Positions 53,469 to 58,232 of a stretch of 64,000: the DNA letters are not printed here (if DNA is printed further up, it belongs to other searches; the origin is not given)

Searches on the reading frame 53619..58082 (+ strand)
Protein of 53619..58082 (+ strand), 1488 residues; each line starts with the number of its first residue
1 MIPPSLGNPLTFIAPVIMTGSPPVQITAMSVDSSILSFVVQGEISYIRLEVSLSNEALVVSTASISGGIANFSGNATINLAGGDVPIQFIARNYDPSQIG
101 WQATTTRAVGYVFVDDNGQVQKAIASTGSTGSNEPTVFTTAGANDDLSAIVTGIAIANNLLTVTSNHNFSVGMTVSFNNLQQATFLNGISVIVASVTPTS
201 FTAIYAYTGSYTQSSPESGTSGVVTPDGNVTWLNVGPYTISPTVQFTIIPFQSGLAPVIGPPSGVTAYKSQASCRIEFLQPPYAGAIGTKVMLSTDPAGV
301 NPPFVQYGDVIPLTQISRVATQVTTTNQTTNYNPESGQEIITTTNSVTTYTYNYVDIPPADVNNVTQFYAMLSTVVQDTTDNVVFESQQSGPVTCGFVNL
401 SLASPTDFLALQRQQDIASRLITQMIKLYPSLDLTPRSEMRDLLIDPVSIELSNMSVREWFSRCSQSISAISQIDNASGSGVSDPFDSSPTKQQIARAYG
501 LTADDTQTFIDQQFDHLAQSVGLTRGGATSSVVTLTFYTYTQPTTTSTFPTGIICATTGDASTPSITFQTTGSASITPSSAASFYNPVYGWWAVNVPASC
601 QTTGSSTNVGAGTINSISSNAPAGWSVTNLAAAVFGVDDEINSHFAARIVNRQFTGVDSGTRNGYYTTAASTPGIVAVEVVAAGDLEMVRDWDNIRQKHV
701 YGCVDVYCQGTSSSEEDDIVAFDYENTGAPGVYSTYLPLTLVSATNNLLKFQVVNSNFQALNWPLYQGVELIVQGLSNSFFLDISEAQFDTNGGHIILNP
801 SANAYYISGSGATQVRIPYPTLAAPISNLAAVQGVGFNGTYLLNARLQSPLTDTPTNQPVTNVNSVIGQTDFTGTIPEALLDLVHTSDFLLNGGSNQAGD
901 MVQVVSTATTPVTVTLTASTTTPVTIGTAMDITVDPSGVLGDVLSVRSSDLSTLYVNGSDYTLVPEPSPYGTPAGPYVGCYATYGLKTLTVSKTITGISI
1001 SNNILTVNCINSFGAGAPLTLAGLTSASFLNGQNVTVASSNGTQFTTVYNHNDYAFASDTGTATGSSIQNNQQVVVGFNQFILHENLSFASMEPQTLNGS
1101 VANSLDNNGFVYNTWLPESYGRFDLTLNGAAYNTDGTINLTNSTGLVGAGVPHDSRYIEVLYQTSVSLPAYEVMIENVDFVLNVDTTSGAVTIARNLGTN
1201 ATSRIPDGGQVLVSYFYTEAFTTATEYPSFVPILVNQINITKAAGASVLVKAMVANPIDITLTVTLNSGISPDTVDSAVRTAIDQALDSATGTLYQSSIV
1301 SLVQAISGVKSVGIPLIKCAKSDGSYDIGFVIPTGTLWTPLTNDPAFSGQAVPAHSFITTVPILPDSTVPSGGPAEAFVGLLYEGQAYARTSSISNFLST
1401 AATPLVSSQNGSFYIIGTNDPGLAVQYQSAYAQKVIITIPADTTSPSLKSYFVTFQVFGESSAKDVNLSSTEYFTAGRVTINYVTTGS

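Call 44: search_protein_families(library=ncbifam, proteins=[window:53619-58082:+], max_evalue=0.1)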
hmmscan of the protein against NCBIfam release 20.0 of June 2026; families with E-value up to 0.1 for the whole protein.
window:53619-58082:+ (1488 aa): 1 family
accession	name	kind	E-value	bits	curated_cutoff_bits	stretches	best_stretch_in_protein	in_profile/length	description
NF011715.0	PRK15136.1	equivalog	0.064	11.9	563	0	855-953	267-364/390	multidrug efflux MFS transporter periplasmic adaptor subunit EmrA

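Call 90: search_protein_families(library=pfam, proteins=[window:53619-58082:+], max_evalue=0.01)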
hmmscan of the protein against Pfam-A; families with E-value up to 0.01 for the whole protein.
window:53619-58082:+ (1488 aa): 1 family
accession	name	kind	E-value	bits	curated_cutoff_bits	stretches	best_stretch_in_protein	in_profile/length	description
PF04865.19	Baseplate_J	-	1.4e-14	54.4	21.1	2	512-683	3-156/255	Baseplate J-like protein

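Call 91: search_dna_similar(query=window:53619-58082:+, collection=phages, mode=protein, max_evalue=0.00001, max_rows=10)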
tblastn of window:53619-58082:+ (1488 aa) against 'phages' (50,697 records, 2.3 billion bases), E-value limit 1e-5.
Records with a match: 2; places in all: 2; records where one place covers at least 80% of the query: 0.
Best place of each record, by identity: <60% 2.
By first word of the organism name: Tunturiibacter 1; uncultured 1.
By host as written in the record: Tunturiibacter psychrotolerans X4BP1 1; - 1.
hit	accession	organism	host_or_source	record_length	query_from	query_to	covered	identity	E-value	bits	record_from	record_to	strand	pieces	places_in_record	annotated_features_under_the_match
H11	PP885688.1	Tunturiibacter phage Tunturi_5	Tunturiibacter psychrotolerans X4BP1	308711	238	1485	77%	45.7%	1e-157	874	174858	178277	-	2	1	baseplate wedge subunit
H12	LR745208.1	uncultured phage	metagenomic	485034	368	903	36%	30.4%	1e-31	141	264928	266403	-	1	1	record has no annotation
